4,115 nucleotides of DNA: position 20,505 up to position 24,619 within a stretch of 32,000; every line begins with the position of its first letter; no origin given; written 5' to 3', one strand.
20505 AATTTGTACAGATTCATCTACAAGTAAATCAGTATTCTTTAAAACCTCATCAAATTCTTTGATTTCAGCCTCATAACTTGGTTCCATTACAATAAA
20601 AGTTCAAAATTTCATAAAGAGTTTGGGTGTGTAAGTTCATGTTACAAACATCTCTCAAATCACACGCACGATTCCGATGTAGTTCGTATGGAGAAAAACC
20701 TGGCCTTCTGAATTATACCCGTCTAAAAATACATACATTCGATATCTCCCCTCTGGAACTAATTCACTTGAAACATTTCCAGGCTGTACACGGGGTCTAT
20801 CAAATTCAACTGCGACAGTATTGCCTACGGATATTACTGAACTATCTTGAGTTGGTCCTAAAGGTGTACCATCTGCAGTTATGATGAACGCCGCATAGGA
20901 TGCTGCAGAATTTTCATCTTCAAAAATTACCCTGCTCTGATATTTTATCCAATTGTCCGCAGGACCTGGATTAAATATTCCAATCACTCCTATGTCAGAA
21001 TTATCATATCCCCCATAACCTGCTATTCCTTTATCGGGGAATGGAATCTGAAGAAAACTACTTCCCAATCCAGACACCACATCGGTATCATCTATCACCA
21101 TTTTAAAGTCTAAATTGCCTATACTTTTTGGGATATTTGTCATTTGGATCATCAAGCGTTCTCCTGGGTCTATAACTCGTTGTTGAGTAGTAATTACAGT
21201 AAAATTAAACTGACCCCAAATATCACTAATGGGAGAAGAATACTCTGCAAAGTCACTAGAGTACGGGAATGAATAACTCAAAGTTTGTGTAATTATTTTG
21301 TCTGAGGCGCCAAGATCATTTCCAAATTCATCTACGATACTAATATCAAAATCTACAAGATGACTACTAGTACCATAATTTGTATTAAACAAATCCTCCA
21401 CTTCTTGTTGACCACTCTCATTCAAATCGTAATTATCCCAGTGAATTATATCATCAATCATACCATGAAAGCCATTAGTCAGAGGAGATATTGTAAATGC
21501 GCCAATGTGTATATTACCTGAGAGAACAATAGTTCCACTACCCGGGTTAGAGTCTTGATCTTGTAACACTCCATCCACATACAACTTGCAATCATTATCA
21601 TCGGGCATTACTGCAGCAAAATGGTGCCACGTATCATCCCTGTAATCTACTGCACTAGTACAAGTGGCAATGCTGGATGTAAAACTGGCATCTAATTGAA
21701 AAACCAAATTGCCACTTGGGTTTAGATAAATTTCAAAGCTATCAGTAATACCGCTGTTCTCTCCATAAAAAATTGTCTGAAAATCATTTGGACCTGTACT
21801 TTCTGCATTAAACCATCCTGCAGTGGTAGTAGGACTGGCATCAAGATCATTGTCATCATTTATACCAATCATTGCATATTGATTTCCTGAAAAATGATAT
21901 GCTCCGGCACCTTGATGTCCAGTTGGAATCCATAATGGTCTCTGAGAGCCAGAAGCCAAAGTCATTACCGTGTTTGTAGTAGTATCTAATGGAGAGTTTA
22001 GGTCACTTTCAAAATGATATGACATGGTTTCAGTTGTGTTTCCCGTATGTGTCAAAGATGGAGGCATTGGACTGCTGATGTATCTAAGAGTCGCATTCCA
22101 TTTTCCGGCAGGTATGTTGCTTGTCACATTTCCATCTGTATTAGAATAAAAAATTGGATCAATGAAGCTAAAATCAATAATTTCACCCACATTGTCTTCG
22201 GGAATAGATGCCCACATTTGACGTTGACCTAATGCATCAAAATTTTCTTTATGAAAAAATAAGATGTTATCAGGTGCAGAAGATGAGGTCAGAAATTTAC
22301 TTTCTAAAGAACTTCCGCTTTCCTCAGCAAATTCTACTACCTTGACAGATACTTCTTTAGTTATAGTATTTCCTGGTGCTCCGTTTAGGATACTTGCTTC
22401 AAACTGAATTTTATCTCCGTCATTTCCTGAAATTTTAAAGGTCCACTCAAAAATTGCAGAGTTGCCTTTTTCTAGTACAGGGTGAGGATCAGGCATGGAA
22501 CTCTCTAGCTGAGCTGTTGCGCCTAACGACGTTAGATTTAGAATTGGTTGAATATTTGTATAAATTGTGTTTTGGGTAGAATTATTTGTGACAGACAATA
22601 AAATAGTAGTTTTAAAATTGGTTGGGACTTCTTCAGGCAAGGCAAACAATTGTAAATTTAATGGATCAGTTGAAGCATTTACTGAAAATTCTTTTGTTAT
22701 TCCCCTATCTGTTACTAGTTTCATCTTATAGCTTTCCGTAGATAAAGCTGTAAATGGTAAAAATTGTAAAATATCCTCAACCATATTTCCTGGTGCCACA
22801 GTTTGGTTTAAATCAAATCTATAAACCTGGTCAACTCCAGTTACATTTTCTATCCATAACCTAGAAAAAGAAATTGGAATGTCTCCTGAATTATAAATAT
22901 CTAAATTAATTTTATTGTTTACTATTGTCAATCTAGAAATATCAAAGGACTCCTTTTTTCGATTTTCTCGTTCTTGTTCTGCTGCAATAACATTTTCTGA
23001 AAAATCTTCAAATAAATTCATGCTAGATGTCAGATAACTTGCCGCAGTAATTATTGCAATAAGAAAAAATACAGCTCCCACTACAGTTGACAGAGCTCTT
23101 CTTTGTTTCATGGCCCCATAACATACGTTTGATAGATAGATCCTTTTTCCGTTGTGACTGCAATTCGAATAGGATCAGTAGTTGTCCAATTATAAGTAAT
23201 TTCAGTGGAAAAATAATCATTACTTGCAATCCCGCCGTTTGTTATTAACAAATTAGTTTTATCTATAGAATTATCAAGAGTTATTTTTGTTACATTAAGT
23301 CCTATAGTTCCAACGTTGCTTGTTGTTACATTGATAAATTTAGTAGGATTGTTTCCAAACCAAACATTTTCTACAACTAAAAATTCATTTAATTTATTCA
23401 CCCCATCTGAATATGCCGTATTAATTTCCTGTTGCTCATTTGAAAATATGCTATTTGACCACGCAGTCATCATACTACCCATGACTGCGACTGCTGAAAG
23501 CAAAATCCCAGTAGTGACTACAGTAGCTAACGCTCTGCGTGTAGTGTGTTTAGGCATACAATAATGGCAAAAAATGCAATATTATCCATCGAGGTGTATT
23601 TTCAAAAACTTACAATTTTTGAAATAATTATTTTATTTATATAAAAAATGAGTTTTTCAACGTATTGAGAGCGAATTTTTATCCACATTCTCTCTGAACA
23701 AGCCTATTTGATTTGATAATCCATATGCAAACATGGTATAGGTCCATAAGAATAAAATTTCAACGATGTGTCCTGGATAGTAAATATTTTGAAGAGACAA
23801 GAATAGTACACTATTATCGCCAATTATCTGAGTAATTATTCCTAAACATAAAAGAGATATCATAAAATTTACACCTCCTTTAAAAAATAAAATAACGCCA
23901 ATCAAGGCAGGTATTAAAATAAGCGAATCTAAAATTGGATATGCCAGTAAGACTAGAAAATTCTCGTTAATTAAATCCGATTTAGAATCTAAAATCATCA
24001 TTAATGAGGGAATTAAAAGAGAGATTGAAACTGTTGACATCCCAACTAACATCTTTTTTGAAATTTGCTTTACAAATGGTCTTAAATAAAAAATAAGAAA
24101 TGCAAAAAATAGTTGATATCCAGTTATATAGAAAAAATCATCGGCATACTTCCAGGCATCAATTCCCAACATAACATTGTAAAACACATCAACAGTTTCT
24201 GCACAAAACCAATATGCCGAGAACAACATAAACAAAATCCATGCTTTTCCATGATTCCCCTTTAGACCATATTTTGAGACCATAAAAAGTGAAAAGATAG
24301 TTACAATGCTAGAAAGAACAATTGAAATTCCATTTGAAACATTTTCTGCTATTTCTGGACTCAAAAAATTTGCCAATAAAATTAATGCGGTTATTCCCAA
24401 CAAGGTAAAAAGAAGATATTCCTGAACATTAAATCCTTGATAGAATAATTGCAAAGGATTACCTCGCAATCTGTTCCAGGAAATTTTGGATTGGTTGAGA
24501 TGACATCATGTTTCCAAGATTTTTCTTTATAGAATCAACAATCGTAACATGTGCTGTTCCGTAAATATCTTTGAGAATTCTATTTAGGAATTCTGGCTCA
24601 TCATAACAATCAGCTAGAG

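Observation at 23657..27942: MoxR-class AAA+ / VWA-MIDAS pair with a membrane partner and an acidic protein at the hinge of the filament locus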

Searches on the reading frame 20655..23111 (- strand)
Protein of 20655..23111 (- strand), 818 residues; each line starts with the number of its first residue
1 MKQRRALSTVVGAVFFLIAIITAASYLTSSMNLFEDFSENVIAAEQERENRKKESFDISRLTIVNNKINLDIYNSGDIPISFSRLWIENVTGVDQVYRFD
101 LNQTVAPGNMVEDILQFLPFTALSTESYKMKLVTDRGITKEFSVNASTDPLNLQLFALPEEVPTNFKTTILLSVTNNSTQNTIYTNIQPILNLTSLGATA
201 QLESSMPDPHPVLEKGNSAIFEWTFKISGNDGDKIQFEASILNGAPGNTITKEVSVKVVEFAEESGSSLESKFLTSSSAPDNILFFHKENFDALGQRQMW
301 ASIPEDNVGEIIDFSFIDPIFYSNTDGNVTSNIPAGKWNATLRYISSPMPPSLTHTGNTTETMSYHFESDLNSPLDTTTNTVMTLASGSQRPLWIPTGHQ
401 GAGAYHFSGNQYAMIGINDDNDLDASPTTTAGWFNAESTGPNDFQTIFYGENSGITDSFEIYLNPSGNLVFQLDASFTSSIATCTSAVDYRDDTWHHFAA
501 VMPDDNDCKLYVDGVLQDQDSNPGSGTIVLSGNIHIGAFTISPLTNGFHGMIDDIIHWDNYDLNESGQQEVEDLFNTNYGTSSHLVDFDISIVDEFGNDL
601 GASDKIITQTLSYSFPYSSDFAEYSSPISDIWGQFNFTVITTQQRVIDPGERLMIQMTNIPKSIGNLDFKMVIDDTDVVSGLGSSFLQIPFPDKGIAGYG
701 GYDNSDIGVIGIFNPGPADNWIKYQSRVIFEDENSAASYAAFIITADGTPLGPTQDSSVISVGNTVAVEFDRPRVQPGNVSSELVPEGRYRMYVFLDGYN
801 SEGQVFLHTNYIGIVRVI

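Call 3: search_protein_families(library=pfam, proteins=[window:20655-23111:-], max_evalue=0.1)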
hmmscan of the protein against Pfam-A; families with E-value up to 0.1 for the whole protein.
window:20655-23111:- (818 aa): 1 family
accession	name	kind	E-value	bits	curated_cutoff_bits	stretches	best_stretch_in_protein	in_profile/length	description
PF13385.13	Laminin_G_3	-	2e-16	60.9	27.6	1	410-559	4-142/151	Concanavalin A-like lectin/glucanases superfamily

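Call 5: search_protein_families(library=ncbifam, proteins=[window:20655-23111:-], max_evalue=1)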
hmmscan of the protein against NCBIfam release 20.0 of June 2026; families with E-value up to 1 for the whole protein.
window:20655-23111:- (818 aa): 3 families
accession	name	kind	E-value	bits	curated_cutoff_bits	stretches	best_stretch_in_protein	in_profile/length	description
NF046073.1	UpsA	equivalog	0.00026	21.2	130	1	4-144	1-130/136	pilin subunit UpsA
NF052590.1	ArlF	equivalog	0.059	13.5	110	1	11-87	8-86/137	archaellum stator protein ArlF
NF002954.0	PRK03606.2-5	equivalog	0.071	12.6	212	1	478-520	110-151/168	ureidoglycolate lyase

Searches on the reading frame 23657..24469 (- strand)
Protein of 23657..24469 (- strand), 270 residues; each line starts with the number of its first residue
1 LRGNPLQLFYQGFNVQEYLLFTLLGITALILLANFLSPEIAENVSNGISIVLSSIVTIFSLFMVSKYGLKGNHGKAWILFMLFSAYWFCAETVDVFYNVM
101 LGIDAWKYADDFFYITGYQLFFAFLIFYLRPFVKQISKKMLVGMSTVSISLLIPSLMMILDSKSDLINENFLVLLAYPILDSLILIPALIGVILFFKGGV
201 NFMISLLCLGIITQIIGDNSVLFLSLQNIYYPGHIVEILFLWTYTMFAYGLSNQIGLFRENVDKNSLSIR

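Call 3: search_protein_families(library=pfam, proteins=[window:23657-24469:-], max_evalue=0.1)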
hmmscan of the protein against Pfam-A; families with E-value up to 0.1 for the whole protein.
window:23657-24469:- (270 aa): 0 families

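Call 5: search_protein_families(library=ncbifam, proteins=[window:23657-24469:-], max_evalue=1)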
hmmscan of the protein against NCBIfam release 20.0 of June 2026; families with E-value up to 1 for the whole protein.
window:23657-24469:- (270 aa): 0 families

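Call 35: find_homologous_proteins(query=window:23657-24469:-, max_evalue=0.001)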
Query window:23657-24469:- (270 aa): 141 proteins with E <= 0.001 among 2108 candidates; the best 120 are listed.
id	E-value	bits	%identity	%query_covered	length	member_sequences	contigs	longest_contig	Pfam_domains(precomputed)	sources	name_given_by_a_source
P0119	2.2e-166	570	100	100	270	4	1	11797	-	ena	-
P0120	4.6e-153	527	90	100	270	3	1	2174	-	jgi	jgi:hypothetical protein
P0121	1.8e-139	482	84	98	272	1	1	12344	-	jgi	-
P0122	8.7e-137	473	82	97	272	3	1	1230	-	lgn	-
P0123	1.1e-136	473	83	98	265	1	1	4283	-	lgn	-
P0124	2.0e-135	469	82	97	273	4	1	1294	-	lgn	-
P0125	2.6e-135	468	80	97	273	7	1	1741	-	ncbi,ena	-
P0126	3.1e-135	468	80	98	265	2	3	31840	-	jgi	-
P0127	1.3e-134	466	82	97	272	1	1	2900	-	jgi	jgi:hypothetical protein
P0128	2.5e-133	462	81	97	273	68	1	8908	-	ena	-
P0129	3.2e-133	462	79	96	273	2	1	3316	-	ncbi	-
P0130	1.4e-132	459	80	96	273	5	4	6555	-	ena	-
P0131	1.8e-132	459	78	99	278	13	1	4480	-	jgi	jgi:hypothetical protein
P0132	1.4e-130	453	79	97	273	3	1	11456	-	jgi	jgi:hypothetical protein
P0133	1.9e-130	452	78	97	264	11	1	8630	-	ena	-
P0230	2.7e-53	200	39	92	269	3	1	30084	-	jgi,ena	-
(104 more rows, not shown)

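Call 37: find_encoding_contigs(protein=P0230, flank=8000, max_places=2)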
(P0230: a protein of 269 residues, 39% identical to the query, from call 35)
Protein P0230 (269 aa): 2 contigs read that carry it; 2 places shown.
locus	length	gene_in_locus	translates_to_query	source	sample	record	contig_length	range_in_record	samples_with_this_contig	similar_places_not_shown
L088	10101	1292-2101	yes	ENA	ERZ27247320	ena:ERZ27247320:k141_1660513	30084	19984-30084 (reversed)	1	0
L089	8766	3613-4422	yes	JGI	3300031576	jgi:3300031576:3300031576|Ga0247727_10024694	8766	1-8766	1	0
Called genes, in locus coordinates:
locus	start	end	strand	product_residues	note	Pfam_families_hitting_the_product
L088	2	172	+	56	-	?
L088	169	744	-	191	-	PF00551:Formyl_trans_N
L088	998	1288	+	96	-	-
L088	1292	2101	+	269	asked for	-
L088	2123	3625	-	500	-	PF00892:EamA, PF03692:CxxCxxCC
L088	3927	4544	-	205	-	-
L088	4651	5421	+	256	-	-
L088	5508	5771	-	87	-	-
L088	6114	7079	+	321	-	PF07521:RMMBL (weak)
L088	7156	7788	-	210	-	PF01243:PNPOx_N, PF12900:Pyridox_ox_2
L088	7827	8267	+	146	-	-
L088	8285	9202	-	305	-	PF14728:PTHB1_GAE (faint)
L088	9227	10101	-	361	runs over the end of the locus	PF00296:Bac_luciferase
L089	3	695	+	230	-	?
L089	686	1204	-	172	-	PF01812:5-FTHF_cyc-lig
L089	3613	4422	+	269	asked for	-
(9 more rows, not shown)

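Call 54: search_protein_families(library=pfam, alignment_id=A4, max_evalue=1)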
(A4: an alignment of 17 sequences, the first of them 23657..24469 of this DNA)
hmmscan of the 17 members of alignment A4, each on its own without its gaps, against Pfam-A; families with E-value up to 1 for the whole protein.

A. member 1, window:23657-24469:- (270 aa): 0 families

B. families by the number of members that match (of 17 scanned): 7 families
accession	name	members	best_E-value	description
PF09716.15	ETRAMP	2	0.0021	Malarial early transcribed membrane protein (ETRAMP)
PF19747.4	DUF6234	1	0.025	Family of unknown function (DUF6234)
PF02659.21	Mntp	1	0.03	Putative manganese efflux pump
PF04272.19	Phospholamban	1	0.068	Phospholamban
PF18186.6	SLATT_4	1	0.079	SMODS and SLOG-associating 2TM effector domain family 4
PF10161.14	DDDD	1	0.18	Putative mitochondrial precursor protein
PF17431.7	YpmT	1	0.19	Uncharacterized YmpT-like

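Call 55: search_solved_structures(query=A4, max_evalue=10)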
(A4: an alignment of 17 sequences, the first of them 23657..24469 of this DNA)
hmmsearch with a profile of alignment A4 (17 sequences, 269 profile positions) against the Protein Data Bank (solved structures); distinct sequences matched with E-value up to 10: 0.
